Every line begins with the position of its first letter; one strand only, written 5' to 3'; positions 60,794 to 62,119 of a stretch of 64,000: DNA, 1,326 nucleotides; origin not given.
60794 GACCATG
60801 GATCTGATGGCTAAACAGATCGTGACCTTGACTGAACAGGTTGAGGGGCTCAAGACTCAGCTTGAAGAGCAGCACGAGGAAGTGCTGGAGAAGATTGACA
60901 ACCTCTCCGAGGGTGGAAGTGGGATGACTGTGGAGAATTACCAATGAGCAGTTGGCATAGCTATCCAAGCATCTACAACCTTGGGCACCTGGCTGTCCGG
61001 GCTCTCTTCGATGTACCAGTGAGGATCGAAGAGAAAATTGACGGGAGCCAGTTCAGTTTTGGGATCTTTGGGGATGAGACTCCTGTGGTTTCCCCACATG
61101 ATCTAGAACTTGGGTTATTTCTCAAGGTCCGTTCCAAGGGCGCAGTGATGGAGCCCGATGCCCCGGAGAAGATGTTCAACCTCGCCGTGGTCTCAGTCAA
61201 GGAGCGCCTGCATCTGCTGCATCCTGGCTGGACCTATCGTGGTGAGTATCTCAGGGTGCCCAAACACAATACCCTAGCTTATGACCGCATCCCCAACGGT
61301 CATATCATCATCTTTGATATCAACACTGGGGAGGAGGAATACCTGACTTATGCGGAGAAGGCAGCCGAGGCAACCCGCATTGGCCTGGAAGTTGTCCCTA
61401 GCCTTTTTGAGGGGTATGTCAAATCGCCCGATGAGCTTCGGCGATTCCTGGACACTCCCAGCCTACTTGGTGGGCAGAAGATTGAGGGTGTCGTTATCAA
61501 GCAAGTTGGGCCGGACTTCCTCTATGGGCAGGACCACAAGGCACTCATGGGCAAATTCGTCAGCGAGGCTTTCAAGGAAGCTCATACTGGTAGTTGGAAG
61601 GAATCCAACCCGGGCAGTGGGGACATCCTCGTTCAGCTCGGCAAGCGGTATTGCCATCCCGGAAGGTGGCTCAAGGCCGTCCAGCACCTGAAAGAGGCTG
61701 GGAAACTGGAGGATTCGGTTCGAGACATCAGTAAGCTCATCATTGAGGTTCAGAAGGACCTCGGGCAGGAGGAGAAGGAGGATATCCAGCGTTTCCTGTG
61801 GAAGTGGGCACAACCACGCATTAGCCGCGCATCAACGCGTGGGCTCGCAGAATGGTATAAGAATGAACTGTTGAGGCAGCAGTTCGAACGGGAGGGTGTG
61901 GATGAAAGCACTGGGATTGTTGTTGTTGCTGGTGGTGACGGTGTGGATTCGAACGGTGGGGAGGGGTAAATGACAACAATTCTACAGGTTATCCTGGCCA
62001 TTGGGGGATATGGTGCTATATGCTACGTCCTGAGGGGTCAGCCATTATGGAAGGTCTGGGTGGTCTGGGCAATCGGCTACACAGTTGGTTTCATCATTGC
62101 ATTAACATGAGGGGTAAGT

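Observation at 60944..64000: Unfused RNA-repair-like module: Rnl-type ligase, two calcineurin-like phosphoesterases and a T4-Pnk-like kinase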

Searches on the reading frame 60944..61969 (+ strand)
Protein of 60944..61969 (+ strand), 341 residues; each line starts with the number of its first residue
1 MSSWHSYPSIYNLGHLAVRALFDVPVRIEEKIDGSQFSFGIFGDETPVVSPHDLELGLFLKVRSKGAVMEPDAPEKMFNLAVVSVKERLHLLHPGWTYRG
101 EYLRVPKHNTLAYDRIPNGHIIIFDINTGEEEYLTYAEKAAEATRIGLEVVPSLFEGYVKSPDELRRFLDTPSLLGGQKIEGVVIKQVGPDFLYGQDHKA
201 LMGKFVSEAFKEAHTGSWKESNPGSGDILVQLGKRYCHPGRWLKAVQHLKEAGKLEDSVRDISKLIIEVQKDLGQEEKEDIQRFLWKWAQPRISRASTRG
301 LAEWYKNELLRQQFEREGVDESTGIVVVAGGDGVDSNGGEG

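Call 5: search_protein_families(library=pfam, proteins=[window:60944-61969:+], max_evalue=0.1)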
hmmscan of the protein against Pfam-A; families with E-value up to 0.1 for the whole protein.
window:60944-61969:+ (341 aa): 2 families
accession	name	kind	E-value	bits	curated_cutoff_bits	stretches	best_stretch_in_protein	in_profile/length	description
PF09414.15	RNA_ligase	-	3.5e-11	44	27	1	25-188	2-158/171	RNA ligase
PF21811.2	RdfA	-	0.059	13.6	27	1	286-322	21-57/195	Rod-determining factor A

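Call 6: search_protein_families(library=phrogs, proteins=[window:60944-61969:+], max_evalue=0.01)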
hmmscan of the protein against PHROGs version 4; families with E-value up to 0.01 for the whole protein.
window:60944-61969:+ (341 aa): 1 family
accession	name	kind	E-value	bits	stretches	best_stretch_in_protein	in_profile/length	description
phrog_548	-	DNA, RNA and nucleotide metabolism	1.7e-15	58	1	6-296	5-326/341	RNA ligase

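Call 8: search_dna_similar(query=window:60944-61969:+, collection=phages, mode=protein, max_rows=30)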
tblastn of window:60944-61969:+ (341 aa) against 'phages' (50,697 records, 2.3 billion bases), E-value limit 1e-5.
No match.

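Call 10: find_related_loci(query=window:60944-61969:+, collection=viral_contigs, flank=10000)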
Query window:60944-61969:+ (341 aa) in viral_contigs; peptide patterns used: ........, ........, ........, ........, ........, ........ (x = any residue, [..] = any of these).
109 stretches matched a pattern; 100 encode a relative of the query (tblastn E <= 1e-3); the best 80 are kept; 80 distinct loci.
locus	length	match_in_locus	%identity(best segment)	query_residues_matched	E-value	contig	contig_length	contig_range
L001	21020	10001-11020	56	1-336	5e-119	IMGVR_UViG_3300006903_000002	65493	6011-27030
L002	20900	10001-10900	56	1-314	1e-107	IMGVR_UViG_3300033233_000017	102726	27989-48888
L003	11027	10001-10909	55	1-316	4e-103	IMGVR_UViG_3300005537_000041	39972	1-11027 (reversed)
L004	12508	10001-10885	56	2-315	7e-102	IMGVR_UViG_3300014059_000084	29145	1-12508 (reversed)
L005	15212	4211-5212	50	2-340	2e-100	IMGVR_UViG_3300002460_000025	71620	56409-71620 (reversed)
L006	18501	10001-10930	52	1-324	9e-99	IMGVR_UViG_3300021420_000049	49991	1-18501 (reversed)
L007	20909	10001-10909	53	1-317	6e-99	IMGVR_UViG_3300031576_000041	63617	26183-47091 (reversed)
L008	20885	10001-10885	52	1-314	2e-98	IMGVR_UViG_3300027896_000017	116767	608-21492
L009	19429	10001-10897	53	1-314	1e-98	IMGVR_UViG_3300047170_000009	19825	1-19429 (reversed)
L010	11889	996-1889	52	2-316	4e-98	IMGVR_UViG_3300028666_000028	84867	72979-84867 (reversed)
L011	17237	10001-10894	52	1-315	2e-97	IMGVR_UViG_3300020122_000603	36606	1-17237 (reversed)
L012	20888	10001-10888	53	1-315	8e-97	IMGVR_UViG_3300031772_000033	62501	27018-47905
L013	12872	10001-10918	52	3-317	4e-96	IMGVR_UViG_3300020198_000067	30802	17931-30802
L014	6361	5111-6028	52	3-317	4e-96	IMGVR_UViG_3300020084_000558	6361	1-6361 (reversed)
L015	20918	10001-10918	52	2-321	5e-95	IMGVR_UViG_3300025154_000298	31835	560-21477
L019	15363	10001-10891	50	1-314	1e-93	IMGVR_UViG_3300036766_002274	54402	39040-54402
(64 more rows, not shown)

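Call 14: search_solved_structures(query=window:60944-61969:+, max_evalue=1, show_alignments=2)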
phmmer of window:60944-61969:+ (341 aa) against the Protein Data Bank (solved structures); distinct sequences matched with E-value up to 1: 3.
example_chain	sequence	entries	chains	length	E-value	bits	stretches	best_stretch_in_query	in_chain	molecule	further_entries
9qhb_A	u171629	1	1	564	6.5e-06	28.6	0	220-256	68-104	Engineered tetratricopeptide repeat protein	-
9qhc_A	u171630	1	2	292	0.0013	21.1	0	220-257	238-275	Engineered tetratricopeptide repeat protein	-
7obi_A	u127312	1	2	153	0.34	13.1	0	220-261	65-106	CTPR-rv4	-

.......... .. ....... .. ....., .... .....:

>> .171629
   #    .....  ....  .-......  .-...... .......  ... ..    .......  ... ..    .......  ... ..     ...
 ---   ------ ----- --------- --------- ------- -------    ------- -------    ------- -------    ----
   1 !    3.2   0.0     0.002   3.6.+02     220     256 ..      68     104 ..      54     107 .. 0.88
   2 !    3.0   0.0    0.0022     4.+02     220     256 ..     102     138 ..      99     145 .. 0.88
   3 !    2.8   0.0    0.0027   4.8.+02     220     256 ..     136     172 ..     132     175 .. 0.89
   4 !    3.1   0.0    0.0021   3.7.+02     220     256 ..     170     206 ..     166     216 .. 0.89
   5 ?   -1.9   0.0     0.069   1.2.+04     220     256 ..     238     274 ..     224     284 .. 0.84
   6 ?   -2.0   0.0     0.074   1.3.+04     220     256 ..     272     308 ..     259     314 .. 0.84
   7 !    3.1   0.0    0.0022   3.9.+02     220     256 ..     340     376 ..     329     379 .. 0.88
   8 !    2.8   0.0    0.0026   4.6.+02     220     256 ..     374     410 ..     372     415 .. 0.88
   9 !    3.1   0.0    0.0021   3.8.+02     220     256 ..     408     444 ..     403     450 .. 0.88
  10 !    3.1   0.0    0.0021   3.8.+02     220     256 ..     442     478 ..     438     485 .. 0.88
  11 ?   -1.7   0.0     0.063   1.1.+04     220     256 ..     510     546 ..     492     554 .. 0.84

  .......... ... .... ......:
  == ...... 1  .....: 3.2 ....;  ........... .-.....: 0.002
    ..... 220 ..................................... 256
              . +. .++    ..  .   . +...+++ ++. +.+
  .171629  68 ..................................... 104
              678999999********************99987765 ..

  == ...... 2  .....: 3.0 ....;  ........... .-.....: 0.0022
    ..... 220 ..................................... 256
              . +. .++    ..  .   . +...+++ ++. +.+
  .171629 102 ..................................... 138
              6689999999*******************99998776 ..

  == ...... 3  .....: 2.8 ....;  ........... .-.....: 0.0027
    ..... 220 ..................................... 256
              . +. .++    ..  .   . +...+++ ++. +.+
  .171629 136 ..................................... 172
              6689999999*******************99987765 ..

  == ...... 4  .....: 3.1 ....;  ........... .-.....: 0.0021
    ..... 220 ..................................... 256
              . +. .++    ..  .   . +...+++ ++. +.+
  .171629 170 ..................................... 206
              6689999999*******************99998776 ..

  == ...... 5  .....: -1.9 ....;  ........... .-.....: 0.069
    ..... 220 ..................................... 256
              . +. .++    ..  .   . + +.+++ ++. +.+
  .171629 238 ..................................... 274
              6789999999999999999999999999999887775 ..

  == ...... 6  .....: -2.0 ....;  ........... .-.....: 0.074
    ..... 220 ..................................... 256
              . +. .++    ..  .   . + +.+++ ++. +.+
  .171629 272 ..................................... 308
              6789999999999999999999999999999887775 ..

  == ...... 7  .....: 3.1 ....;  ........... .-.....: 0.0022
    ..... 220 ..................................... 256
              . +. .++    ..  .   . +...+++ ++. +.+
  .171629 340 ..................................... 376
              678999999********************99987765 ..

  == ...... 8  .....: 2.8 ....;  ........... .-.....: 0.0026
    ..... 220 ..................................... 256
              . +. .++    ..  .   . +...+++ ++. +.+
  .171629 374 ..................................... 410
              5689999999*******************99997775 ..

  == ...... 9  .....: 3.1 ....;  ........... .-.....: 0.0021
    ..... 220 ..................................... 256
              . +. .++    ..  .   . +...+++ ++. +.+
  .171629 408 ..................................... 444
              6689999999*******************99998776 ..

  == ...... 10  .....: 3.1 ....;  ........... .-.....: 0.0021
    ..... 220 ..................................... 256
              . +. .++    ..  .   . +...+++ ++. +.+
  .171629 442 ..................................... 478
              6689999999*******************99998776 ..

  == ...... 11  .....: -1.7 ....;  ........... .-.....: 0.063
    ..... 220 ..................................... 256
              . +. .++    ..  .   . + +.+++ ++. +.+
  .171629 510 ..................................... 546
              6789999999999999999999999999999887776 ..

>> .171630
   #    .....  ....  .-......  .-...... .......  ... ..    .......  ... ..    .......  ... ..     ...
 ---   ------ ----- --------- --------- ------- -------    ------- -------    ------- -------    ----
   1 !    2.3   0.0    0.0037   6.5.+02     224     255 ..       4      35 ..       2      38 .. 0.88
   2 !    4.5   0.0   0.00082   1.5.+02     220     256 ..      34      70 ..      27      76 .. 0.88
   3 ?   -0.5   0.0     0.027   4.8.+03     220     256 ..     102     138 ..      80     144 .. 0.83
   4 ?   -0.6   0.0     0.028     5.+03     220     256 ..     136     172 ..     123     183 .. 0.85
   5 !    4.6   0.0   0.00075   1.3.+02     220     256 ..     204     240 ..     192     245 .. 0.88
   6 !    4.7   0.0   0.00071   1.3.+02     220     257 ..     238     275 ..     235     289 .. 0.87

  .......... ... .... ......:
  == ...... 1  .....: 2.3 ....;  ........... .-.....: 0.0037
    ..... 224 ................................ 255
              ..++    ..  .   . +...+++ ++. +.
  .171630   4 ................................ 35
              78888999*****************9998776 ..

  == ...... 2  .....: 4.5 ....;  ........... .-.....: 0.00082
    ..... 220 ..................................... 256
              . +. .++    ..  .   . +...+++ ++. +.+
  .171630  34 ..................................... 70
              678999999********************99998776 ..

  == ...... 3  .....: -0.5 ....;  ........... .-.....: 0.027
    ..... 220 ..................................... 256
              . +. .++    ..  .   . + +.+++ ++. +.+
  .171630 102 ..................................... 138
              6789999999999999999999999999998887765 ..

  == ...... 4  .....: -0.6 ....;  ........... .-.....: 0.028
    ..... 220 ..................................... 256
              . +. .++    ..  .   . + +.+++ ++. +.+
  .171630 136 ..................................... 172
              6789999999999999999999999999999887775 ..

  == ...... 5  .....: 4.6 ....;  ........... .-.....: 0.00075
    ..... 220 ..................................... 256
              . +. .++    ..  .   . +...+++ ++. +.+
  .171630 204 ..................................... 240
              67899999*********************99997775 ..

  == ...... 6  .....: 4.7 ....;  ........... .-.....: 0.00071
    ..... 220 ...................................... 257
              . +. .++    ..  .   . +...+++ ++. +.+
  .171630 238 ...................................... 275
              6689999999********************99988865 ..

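Call 16: find_encoding_contigs(protein=window:60944-61969:+, flank=10000, max_places=6)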
Protein window:60944-61969:+ (341 aa): no gene with exactly this product is on record in the collection.

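Call 22: search_protein_families(library=ncbifam, proteins=[window:60944-61969:+], max_evalue=0.1)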
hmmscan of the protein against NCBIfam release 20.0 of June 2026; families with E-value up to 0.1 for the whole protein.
window:60944-61969:+ (341 aa): 0 families

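Call 30: search_solved_structures(query=A1, max_evalue=1, show_alignments=3)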
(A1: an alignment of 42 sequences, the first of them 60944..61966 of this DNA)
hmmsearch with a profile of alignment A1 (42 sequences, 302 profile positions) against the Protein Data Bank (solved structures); distinct sequences matched with E-value up to 1: 12.
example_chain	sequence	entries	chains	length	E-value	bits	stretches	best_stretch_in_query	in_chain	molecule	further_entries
6vt4_A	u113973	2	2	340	6.5e-05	25.4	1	26-174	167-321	RNA Ligase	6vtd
5cot_A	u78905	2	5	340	6.7e-05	25.3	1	26-174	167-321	Naegleria gruberi RNA ligase | RNA ligase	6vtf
6vt5_A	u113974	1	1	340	6.8e-05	25.3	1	26-174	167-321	RNA Ligase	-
6vt3_A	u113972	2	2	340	8.9e-05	24.9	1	26-173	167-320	RNA Ligase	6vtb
6vt9_A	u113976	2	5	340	0.001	21.4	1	26-174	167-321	RNA ligase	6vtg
6vt8_A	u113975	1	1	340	0.0012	21.3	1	26-174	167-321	RNA Ligase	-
7obi_A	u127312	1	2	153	0.0058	19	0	203-238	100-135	CTPR-rv4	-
8uce_A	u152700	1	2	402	0.0081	18.5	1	106-174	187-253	ATP dependent DNA ligase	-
8ucf_A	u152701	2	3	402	0.0088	18.4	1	106-173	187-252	ATP dependent DNA ligase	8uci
2vug_A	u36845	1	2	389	0.012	17.9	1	106-173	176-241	PAB1020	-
8ucg_A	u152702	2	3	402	0.095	15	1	106-174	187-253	ATP dependent DNA ligase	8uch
3jqh_A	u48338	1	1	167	0.7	12.1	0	213-270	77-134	C-type lectin domain family 4 member M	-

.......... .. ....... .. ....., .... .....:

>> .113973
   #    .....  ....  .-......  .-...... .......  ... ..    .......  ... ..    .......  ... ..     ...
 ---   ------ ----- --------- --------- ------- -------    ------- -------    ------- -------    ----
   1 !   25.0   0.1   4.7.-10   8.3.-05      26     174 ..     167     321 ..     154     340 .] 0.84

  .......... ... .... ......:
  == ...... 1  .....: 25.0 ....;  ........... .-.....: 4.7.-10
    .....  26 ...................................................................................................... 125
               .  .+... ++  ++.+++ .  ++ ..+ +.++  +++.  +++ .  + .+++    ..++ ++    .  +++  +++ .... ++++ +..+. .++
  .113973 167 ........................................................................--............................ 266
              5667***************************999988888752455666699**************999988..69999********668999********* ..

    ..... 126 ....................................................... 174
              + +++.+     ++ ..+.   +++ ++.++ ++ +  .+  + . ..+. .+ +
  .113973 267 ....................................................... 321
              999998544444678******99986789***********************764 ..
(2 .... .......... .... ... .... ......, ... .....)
